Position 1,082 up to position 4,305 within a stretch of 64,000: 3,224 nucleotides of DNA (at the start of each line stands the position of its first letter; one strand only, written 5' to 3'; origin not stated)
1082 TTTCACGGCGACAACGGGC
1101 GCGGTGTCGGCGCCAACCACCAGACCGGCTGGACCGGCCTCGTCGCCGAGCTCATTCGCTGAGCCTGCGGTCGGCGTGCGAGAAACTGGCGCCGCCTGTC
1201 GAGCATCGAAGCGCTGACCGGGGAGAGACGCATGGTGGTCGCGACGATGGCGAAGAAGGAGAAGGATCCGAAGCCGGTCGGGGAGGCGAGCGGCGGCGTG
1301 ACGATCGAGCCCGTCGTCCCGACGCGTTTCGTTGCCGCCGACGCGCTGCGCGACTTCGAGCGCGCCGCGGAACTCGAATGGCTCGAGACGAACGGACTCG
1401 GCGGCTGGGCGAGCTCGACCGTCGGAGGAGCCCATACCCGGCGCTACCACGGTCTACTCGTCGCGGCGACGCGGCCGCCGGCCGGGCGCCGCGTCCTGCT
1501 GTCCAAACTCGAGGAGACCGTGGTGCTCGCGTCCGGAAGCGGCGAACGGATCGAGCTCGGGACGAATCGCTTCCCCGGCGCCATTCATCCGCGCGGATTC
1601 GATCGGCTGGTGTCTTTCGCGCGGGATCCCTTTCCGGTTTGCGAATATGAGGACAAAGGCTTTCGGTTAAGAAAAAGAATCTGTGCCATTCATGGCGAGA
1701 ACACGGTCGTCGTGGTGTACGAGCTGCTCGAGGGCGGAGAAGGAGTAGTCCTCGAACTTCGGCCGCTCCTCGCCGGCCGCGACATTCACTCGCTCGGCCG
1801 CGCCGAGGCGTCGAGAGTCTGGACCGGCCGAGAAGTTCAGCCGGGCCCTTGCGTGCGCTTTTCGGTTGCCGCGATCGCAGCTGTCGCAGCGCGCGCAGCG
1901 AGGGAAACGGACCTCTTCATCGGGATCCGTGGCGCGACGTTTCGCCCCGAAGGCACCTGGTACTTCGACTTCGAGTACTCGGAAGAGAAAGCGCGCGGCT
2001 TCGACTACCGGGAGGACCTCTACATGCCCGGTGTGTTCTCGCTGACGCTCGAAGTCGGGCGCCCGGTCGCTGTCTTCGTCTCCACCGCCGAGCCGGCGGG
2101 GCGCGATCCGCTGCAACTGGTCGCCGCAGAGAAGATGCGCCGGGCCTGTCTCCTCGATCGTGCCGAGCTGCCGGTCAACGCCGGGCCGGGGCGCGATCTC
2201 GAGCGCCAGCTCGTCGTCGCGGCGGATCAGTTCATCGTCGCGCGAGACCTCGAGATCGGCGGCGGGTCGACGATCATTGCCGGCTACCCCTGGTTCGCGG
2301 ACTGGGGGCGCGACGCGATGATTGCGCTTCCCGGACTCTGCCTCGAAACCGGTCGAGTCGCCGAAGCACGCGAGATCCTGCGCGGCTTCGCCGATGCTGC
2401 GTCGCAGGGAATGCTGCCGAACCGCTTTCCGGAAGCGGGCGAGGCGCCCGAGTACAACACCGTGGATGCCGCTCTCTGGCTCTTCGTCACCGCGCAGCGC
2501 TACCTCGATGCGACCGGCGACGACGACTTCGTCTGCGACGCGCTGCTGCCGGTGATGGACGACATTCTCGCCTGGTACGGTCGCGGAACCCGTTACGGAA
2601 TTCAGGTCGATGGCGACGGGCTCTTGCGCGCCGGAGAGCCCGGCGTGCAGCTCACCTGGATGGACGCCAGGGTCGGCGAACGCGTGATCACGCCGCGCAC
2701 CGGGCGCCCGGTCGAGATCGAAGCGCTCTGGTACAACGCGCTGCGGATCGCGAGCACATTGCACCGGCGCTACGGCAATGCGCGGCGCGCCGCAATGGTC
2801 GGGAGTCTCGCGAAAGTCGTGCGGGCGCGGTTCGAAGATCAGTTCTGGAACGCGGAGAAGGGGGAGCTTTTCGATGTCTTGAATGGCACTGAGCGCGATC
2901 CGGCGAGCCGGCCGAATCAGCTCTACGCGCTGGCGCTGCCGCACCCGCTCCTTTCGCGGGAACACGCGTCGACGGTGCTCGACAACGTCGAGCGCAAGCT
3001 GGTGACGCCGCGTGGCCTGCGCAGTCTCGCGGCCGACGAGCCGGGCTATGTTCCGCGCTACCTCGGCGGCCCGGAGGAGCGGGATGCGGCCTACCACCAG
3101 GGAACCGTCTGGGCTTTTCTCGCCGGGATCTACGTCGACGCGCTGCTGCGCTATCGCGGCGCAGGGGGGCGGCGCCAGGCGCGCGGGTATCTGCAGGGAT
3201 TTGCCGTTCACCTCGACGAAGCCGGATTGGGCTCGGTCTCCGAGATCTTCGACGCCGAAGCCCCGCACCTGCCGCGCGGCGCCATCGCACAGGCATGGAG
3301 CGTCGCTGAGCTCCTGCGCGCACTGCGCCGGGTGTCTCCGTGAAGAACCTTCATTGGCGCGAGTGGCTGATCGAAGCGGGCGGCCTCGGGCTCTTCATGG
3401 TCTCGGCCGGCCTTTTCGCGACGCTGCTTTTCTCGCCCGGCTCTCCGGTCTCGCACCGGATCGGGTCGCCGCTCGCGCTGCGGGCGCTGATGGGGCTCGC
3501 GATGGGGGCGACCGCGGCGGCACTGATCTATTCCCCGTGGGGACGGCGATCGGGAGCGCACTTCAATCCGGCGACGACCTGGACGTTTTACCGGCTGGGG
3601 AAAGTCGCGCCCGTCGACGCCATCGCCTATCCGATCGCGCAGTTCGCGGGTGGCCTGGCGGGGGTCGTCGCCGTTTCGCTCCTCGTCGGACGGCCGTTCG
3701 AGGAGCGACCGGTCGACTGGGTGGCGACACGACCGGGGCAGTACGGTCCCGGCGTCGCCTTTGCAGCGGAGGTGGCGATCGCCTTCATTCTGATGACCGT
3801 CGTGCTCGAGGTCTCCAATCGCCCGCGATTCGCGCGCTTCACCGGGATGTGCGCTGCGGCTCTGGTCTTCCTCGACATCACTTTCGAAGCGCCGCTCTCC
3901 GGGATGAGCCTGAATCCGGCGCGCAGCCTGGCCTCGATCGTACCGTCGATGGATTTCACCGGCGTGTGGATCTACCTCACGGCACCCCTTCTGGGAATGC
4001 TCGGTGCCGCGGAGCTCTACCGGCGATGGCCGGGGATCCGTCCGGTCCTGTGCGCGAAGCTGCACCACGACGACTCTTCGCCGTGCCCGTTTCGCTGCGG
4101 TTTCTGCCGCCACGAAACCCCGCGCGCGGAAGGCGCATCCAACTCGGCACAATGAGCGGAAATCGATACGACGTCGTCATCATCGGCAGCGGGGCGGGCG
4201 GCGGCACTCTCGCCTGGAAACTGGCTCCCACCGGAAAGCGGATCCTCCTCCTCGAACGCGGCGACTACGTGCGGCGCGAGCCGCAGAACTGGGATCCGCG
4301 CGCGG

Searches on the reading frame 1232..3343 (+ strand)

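Call 66: search_protein_families(library=pfam, proteins=[window:1232-3343:+], max_evalue=0.0001)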
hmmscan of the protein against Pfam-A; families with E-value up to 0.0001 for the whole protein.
window:1232-3343:+ (703 aa): 3 families
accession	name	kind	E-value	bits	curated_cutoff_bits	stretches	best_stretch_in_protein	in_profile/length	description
PF06202.20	GDE_C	-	2.8e-116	388.9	21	1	330-696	2-367/367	Amylo-alpha-1,6-glucosidase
PF12439.13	GDE_N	-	4.8e-65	219.6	27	1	49-278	2-217/219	Glycogen debranching enzyme N terminal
PF22422.2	MGH1-like_GH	-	1.3e-08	35.3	27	1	489-676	168-343/356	Mannosylglycerate hydrolase MGH1-like glycoside hydrolase domain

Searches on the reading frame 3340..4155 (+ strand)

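Call 66: search_protein_families(library=pfam, proteins=[window:3340-4155:+], max_evalue=0.0001)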
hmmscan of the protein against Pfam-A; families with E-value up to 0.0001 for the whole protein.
window:3340-4155:+ (271 aa): 1 family
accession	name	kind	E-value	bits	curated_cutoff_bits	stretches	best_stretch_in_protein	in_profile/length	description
PF00230.25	MIP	-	4.2e-26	92.5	25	1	50-226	45-221/222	Major intrinsic protein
